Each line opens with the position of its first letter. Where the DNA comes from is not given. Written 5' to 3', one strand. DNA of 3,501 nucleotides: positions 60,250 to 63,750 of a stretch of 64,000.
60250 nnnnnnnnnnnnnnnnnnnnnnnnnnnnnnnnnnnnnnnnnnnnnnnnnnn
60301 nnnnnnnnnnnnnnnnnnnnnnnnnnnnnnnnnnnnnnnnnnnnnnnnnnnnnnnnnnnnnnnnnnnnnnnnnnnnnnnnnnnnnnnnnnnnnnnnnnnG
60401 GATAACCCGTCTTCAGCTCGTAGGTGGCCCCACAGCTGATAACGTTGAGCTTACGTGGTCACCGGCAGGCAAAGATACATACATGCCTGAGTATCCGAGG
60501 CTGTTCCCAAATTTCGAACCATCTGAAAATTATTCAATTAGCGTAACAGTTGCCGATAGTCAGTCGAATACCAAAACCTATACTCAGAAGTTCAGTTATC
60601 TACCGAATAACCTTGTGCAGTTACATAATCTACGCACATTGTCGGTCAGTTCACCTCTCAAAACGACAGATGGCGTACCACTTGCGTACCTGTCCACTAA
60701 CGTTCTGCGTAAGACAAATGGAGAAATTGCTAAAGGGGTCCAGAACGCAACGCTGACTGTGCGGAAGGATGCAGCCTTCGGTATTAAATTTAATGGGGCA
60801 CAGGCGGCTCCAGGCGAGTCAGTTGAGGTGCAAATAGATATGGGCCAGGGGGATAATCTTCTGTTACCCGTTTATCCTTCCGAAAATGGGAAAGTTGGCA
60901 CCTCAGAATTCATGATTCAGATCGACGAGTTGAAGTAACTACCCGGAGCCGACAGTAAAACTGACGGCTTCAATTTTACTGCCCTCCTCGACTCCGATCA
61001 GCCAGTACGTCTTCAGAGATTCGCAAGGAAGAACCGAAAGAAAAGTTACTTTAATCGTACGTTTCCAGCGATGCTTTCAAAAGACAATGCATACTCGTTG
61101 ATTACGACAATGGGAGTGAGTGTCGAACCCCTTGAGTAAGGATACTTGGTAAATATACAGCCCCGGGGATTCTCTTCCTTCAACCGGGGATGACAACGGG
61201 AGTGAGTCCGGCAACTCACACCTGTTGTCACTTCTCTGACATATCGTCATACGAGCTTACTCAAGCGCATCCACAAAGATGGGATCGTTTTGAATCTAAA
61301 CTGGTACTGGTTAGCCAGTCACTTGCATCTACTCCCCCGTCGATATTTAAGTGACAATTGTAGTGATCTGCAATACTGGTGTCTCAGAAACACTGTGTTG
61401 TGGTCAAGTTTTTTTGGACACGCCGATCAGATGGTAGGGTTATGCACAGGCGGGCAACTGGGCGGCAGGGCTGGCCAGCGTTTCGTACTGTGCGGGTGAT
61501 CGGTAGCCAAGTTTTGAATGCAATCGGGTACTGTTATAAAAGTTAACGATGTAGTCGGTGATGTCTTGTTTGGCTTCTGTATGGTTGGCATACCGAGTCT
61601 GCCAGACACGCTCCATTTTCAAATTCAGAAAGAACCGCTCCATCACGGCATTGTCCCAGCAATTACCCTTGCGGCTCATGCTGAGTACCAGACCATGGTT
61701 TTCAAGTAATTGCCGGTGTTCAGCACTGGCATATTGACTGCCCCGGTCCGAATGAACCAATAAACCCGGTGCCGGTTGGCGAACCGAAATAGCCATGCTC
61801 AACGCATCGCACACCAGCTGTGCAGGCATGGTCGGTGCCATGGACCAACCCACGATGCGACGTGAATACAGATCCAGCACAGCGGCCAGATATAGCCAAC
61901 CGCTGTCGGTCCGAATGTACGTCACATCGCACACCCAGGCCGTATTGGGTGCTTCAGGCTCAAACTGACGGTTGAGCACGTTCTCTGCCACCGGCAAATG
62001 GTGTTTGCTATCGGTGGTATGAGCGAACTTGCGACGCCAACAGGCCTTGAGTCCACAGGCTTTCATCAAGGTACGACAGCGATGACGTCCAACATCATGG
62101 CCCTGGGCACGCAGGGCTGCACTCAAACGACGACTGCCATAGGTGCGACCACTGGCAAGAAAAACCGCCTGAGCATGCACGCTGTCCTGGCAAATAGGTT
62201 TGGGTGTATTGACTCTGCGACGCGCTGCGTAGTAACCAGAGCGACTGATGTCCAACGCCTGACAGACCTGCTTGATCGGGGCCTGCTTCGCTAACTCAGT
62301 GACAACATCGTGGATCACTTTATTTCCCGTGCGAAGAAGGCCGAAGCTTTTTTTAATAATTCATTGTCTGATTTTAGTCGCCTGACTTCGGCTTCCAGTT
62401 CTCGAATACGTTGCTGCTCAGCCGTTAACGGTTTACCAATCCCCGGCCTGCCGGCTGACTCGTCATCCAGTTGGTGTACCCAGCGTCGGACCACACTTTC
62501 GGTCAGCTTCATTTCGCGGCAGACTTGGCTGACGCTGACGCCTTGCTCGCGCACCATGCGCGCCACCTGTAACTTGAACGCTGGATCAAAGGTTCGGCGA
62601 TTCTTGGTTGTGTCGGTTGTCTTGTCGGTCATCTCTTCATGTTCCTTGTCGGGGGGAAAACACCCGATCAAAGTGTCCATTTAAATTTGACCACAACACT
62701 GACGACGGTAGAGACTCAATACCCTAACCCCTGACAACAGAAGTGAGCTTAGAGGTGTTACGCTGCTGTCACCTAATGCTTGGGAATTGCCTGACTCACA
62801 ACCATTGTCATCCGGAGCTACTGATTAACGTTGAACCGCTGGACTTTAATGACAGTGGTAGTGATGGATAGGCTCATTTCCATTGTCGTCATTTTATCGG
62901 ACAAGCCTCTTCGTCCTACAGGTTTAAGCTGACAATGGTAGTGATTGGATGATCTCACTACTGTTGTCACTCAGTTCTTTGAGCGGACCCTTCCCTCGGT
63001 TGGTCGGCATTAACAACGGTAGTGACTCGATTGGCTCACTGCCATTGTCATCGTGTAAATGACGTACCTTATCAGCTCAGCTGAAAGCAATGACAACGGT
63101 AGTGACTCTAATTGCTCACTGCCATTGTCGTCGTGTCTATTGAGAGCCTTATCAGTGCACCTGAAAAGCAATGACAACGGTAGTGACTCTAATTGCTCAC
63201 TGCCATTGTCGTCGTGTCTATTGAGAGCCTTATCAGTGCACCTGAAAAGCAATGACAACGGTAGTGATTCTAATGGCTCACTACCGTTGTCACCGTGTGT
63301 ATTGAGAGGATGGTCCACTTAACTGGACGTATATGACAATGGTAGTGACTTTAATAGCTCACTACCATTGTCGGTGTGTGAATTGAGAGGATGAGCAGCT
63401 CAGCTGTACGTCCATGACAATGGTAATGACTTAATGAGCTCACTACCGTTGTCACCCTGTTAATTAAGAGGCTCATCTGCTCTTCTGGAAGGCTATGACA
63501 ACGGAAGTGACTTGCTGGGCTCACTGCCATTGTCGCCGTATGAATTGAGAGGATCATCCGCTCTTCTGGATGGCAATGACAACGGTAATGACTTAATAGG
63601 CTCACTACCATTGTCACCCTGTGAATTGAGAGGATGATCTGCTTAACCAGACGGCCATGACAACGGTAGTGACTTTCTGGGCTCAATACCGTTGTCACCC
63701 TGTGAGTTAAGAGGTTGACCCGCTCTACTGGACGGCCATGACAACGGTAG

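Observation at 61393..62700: IS3-family element landed inside the 81-bp repeat array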

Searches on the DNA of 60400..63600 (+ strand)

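Call 7: search_dna_similar(query=window:60400-63600:+, collection=plasmids, mode=near, max_rows=40)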
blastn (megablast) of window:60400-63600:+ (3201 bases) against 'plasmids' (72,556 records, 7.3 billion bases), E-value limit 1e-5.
Records with a match: 1248; places in all: 2487; records where one place covers at least 80% of the query: 70.
Best place of each record, by identity: >=99% 384; 95-99% 138; 90-95% 722; 80-90% 4.
By first word of the organism name: Escherichia 382; Salmonella 341; Enterobacter 272; Klebsiella 162; Citrobacter 42; Leclercia 11; Acinetobacter 9; Serratia 8; Raoultella 8; Shigella 2; and 9 more.
By predicted mobility (MOB-suite, as given by PLSDB): conjugative 1048; non-mobilizable 178; mobilizable 22.
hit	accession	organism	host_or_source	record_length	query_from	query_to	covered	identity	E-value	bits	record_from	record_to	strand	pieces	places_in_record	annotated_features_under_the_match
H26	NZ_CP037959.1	Salmonella enterica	Homo sapiens,stool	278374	1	3201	100%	100.0%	0e+0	5912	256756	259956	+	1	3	IS3-like element ISKpn18 family transposase | Ig-like domain-containing protein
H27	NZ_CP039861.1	Salmonella enterica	Homo sapiens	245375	1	3201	100%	100.0%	0e+0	5912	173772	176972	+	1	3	IS3-like element ISKpn18 family transposase | Ig-like domain-containing protein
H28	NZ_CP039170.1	Salmonella enterica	Homo sapiens,stool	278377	1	3201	100%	100.0%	0e+0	5912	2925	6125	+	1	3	IS3-like element ISKpn18 family transposase | Ig-like domain-containing protein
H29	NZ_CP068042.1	Escherichia coli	Bovine,cell culture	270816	1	3201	100%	100.0%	0e+0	5912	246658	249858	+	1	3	IS3-like element ISKpn18 family transposase | Ig-like domain-containing protein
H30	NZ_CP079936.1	Enterobacter hormaechei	duck,mixed culture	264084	1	3201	100%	100.0%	0e+0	5912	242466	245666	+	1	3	IS3-like element ISKpn18 family transposase | Ig-like domain-containing protein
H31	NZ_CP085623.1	Escherichia coli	Homo sapiens,urine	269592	1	3201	100%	100.0%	0e+0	5912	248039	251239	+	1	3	IS3-like element ISKpn18 family transposase | Ig-like domain-containing protein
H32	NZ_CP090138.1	Salmonella enterica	Homo sapiens,stool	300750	1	3201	100%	100.0%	0e+0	5912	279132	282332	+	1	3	IS3-like element ISKpn18 family transposase | Ig-like domain-containing protein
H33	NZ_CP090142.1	Salmonella enterica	Homo sapiens,stool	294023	1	3201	100%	100.0%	0e+0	5912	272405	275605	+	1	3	IS3-like element ISKpn18 family transposase | Ig-like domain-containing protein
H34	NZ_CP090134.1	Salmonella enterica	Homo sapiens,stool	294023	1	3201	100%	100.0%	0e+0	5912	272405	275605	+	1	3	IS3-like element ISKpn18 family transposase | Ig-like domain-containing protein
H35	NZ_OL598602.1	Salmonella sp.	-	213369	1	3201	100%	100.0%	0e+0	5912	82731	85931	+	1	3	IS3-like element ISKpn18 family transposase | Ig-like domain-containing protein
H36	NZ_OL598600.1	Salmonella sp.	-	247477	1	3201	100%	100.0%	0e+0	5912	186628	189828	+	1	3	IS3-like element ISKpn18 family transposase | Ig-like domain-containing protein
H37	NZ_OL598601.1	Salmonella sp.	-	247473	1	3201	100%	100.0%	0e+0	5912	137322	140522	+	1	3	IS3-like element ISKpn18 family transposase | Ig-like domain-containing protein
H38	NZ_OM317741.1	Salmonella sp.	-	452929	1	3201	100%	100.0%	0e+0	5912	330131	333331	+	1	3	IS3-like element ISKpn18 family transposase | Ig-like domain-containing protein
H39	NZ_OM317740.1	Salmonella sp.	-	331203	1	3201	100%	100.0%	0e+0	5912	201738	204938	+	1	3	IS3-like element ISKpn18 family transposase | Ig-like domain-containing protein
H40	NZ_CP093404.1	Salmonella enterica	Homo sapiens,stool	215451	1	3201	100%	100.0%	0e+0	5912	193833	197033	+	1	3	IS3-like element ISKpn18 family transposase | Ig-like domain-containing protein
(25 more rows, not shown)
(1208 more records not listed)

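Call 10: get_annotated_region(hit=H26, flank=8000)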
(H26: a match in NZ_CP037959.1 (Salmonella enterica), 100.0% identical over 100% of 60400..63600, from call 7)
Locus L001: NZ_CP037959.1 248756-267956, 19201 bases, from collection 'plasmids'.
description: Salmonella enterica subsp. enterica serovar Goldcoast strain R18.0877 plasmid pR18.0877_278k, complete sequence
organism: Salmonella enterica (NCBI taxid 260678)
taxonomy: Bacteria; Pseudomonadota; Gammaproteobacteria; Enterobacterales; Enterobacteriaceae; Salmonella; Salmonella enterica
host: -; source: Homo sapiens,stool; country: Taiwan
typing (MOB-suite, as given by PLSDB): conjugative; replicon IncHI2A,rep_cluster_1088; relaxase MOBH; mating-pair formation MPF_F
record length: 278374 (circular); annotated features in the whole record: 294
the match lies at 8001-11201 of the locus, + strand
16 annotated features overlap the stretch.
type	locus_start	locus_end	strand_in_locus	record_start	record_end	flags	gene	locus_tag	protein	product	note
CDS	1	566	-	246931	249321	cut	-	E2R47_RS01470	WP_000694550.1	Ig-like domain-containing protein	-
CDS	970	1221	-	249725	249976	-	-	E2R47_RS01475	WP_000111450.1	hypothetical protein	-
CDS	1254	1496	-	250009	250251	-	-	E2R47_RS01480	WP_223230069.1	hypothetical protein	-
CDS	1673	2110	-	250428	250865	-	-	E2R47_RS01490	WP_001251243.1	hypothetical protein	-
CDS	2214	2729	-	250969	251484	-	-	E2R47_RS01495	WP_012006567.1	hypothetical protein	-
CDS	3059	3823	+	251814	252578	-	-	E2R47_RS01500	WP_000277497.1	hypothetical protein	-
CDS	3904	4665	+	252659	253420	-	-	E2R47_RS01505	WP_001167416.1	methyltransferase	-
CDS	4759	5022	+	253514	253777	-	-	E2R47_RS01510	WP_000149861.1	hypothetical protein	-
CDS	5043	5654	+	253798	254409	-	-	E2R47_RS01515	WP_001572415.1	hypothetical protein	-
CDS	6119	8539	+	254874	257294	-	-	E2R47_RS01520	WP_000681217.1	Ig-like domain-containing protein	-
CDS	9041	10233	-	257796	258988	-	-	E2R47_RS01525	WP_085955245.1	IS3-like element ISKpn18 family transposase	GO:0006313 - DNA transposition [Evidence IEA]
CDS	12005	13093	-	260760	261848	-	repHI2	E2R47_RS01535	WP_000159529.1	IncHI-type plasmid replication initiator protein RepHI2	-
CDS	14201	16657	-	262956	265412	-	-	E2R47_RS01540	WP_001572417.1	Ig-like domain-containing protein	-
CDS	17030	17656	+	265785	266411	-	-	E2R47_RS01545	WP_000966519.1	hypothetical protein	-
CDS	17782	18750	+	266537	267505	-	-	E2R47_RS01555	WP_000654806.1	IS5 family transposase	-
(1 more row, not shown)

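Call 30: search_dna_similar(query=L001:8400-12100:+, collection=plasmids, mode=near, max_rows=60, rows=spread)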
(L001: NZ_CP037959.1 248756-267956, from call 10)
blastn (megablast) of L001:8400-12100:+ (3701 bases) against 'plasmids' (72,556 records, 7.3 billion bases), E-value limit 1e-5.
Records with a match: 1251; places in all: 2469; records where one place covers at least 80% of the query: 70.
Best place of each record, by identity: >=99% 205; 95-99% 208; 90-95% 830; 80-90% 8.
By first word of the organism name: Escherichia 384; Salmonella 342; Enterobacter 272; Klebsiella 162; Citrobacter 42; Leclercia 11; Acinetobacter 9; Serratia 8; Raoultella 8; Shigella 2; and 9 more.
By predicted mobility (MOB-suite, as given by PLSDB): conjugative 1050; non-mobilizable 179; mobilizable 22.
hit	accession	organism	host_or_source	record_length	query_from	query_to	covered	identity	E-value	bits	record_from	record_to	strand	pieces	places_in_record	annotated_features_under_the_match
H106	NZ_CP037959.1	Salmonella enterica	Homo sapiens,stool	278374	1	3701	100%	100.0%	0e+0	6835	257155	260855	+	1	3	IS3-like element ISKpn18 family transposase | Ig-like domain-containing protein | repHI2: IncHI-type plasmid replication initiator protein RepHI2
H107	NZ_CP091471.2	Klebsiella michiganensis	Homo sapiens,respiratory culture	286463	1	3701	100%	100.0%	0e+0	6835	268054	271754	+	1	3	IS3-like element ISKpn18 family transposase | Ig-like domain-containing protein | repHI2: IncHI-type plasmid replication initiator protein RepHI2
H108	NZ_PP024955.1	Salmonella enterica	-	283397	1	3701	100%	100.0%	0e+0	6835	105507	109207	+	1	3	IS3-like element ISKpn18 family transposase | Ig-like domain-containing protein | repHI2: IncHI-type plasmid replication initiator protein RepHI2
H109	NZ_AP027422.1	Escherichia coli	Sus scrofa,cell culture,feces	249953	1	3701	100%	96.8%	0e+0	7399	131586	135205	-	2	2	IS3-like element ISKpn18 family transposase | Ig-like domain-containing protein | repHI2: IncHI-type plasmid replication initiator protein RepHI2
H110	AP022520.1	Enterobacter cloacae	-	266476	1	3701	65%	94.2%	0e+0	4731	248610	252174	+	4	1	hypothetical protein (x2) | transposase (x2) | replication protein RepA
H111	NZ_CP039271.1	Salmonella enterica subsp. enterica serovar Senftenberg ...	Animal feed,fish meal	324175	1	3701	65%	94.2%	0e+0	4720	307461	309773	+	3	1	Ig-like domain-containing protein | repHI2: IncHI-type plasmid replication initiator protein RepHI2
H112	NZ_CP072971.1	Enterobacter sp. BWH 37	Rectal Swab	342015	1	3701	65%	94.2%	0e+0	4720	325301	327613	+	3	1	Ig-like domain-containing protein | repHI2: IncHI-type plasmid replication initiator protein RepHI2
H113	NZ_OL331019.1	Enterobacter asburiae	-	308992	1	3701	65%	94.2%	0e+0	4720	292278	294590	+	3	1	Ig-like domain-containing protein | repHI2: IncHI-type plasmid replication initiator protein RepHI2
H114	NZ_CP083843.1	Enterobacter asburiae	Homo sapiens,sputum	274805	1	3701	65%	94.2%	0e+0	4720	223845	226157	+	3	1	Ig-like domain-containing protein | repHI2: IncHI-type plasmid replication initiator protein RepHI2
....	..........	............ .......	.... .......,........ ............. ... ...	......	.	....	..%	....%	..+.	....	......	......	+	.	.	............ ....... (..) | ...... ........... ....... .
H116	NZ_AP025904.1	Enterobacter hormaechei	Homo sapiens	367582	1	3701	65%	94.2%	0e+0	4720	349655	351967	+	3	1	Ig-like domain-containing protein | repHI2: IncHI-type plasmid replication initiator protein RepHI2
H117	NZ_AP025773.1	Enterobacter hormaechei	Homo sapiens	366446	1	3701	65%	94.2%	0e+0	4720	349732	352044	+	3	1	Ig-like domain-containing protein | repHI2: IncHI-type plasmid replication initiator protein RepHI2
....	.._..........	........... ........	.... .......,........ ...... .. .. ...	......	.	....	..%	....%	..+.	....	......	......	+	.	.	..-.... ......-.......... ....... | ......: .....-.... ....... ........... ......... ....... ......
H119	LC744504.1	Escherichia coli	-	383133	1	3701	65%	94.2%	0e+0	4720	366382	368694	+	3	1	hypothetical protein | replication protein RepA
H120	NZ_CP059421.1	Enterobacter hormaechei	Homo sapiens,sputum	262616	1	3701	65%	94.2%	0e+0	4720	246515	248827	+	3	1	Ig-like domain-containing protein | repHI2: IncHI-type plasmid replication initiator protein RepHI2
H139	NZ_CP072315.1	Escherichia coli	fish,bacteria culture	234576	1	3701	65%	91.4%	0e+0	4099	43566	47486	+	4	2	IS91 family transposase | hypothetical protein | Ig-like domain-containing protein | repHI2: IncHI-type plasmid replication initiator protein RepHI2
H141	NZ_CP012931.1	Salmonella enterica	turkey meat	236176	1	3032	47%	92.6%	0e+0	2492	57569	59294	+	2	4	Ig-like domain-containing protein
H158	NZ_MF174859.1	Escherichia coli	feces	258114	1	3032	36%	97.6%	0e+0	2288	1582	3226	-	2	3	Ig-like domain-containing protein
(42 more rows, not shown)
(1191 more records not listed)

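Call 34: get_annotated_region(hit=H110, flank=200)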
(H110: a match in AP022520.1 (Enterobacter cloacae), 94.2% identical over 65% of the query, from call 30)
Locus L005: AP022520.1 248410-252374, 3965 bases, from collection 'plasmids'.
description: Enterobacter cloacae STN0717-73 plasmid pSTN0717-73-1 DNA, complete sequence
organism: Enterobacter cloacae (NCBI taxid 550)
taxonomy: Bacteria; Pseudomonadota; Gammaproteobacteria; Enterobacterales; Enterobacteriaceae; Enterobacter; Enterobacter cloacae
host: -; source: -; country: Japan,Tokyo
typing (MOB-suite, as given by PLSDB): conjugative; replicon IncHI2A,rep_cluster_1088; relaxase MOBH; mating-pair formation MPF_F
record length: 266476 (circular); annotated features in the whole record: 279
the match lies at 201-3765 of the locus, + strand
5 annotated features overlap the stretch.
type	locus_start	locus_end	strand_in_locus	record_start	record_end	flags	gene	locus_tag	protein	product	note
CDS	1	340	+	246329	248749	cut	-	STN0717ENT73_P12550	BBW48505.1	hypothetical protein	-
CDS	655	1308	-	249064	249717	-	-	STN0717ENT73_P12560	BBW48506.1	transposase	-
CDS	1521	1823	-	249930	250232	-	-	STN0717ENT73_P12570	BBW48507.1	transposase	-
CDS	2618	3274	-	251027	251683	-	-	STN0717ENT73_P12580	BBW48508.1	hypothetical protein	-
CDS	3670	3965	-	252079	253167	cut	-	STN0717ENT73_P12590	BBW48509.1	replication protein RepA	-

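Call 35: get_annotated_region(hit=H139, flank=200)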
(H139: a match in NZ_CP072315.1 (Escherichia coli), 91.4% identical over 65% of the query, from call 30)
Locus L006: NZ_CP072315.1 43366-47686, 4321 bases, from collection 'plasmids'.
description: Escherichia coli strain E105 plasmid pE105-4, complete sequence
organism: Escherichia coli (NCBI taxid 562)
taxonomy: Bacteria; Pseudomonadota; Gammaproteobacteria; Enterobacterales; Enterobacteriaceae; Escherichia; Escherichia coli
host: -; source: fish,bacteria culture; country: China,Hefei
typing (MOB-suite, as given by PLSDB): conjugative; replicon IncHI2A,IncQ1,rep_cluster_1088; relaxase MOBH; mating-pair formation MPF_F
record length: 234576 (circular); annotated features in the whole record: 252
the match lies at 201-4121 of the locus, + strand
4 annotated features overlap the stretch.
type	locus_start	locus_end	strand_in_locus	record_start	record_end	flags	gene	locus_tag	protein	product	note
CDS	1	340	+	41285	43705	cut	-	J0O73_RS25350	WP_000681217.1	Ig-like domain-containing protein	-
CDS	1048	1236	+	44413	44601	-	-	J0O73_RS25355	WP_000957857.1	hypothetical protein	-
CDS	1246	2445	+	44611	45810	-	-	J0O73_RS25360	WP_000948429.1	IS91 family transposase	-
CDS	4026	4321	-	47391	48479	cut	repHI2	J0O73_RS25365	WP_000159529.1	IncHI-type plasmid replication initiator protein RepHI2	-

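Call 61: get_annotated_region(hit=H158, flank=4000)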
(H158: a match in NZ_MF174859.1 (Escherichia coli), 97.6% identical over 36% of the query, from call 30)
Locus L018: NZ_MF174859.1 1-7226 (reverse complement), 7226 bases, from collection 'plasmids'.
description: Escherichia coli strain 6/14/6b plasmid pIncHI2-MU3, complete sequence
organism: Escherichia coli (NCBI taxid 562)
taxonomy: Bacteria; Pseudomonadota; Gammaproteobacteria; Enterobacterales; Enterobacteriaceae; Escherichia; Escherichia coli
host: -; source: feces; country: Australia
typing (MOB-suite, as given by PLSDB): conjugative; replicon IncHI2A,rep_cluster_1088; relaxase MOBH; mating-pair formation MPF_F
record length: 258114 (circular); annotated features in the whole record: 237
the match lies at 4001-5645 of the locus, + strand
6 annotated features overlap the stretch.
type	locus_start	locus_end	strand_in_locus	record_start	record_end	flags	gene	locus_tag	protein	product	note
CDS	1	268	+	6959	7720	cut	-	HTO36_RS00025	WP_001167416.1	methyltransferase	-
CDS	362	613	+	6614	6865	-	-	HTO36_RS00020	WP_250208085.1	hypothetical protein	-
CDS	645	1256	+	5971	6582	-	-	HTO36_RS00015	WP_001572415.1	hypothetical protein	-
CDS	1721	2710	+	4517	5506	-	-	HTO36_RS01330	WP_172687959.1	Ig-like domain repeat protein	-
CDS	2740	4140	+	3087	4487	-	-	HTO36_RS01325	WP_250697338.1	Ig-like domain-containing protein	-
CDS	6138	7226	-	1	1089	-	repHI2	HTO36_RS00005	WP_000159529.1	IncHI-type plasmid replication initiator protein RepHI2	-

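Call 62: get_annotated_region(hit=H141, flank=4000)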
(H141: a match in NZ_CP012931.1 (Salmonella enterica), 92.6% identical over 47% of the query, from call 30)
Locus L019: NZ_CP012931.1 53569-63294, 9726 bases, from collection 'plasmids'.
description: Salmonella enterica subsp. enterica serovar Heidelberg strain N13-01290 plasmid pN13-01290_23, complete sequence
organism: Salmonella enterica (NCBI taxid 611)
taxonomy: Bacteria; Pseudomonadota; Gammaproteobacteria; Enterobacterales; Enterobacteriaceae; Salmonella; Salmonella enterica
host: -; source: turkey meat; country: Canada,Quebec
typing (MOB-suite, as given by PLSDB): conjugative; replicon IncHI2A,rep_cluster_1088; relaxase MOBH; mating-pair formation MPF_F
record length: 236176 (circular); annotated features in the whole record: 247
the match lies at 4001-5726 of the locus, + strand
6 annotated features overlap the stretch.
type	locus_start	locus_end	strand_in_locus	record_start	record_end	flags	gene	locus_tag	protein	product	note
CDS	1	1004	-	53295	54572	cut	-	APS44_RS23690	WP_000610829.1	ISL3 family transposase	-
CDS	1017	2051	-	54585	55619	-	-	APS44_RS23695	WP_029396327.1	permease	-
CDS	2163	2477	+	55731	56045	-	-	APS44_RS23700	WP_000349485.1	helix-turn-helix domain-containing protein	-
CDS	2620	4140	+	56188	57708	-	-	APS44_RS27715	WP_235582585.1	Ig-like domain-containing protein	-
CDS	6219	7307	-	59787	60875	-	repHI2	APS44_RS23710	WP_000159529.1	IncHI-type plasmid replication initiator protein RepHI2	-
CDS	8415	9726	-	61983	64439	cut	-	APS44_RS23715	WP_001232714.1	Ig-like domain-containing protein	-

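Call 68: get_annotated_region(hit=H109, flank=100)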
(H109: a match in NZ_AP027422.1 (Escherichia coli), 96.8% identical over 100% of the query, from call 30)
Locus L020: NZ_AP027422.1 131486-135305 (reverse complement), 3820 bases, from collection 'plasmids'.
description: Escherichia coli strain EC261 isolate EC261 plasmid pEC261_1, complete sequence
organism: Escherichia coli (NCBI taxid 562)
taxonomy: Bacteria; Pseudomonadota; Gammaproteobacteria; Enterobacterales; Enterobacteriaceae; Escherichia; Escherichia coli
host: -; source: Sus scrofa,cell culture,feces; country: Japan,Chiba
typing (MOB-suite, as given by PLSDB): conjugative; replicon IncHI2A,rep_cluster_1088; relaxase MOBH; mating-pair formation MPF_F
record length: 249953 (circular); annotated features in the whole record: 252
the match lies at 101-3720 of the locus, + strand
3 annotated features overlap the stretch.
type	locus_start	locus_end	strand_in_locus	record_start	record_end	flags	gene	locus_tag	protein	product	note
CDS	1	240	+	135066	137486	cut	-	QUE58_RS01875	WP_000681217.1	Ig-like domain-containing protein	-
CDS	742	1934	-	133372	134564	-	-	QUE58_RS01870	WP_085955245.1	IS3-like element ISKpn18 family transposase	-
CDS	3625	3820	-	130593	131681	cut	repHI2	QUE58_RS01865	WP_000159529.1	IncHI-type plasmid replication initiator protein RepHI2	-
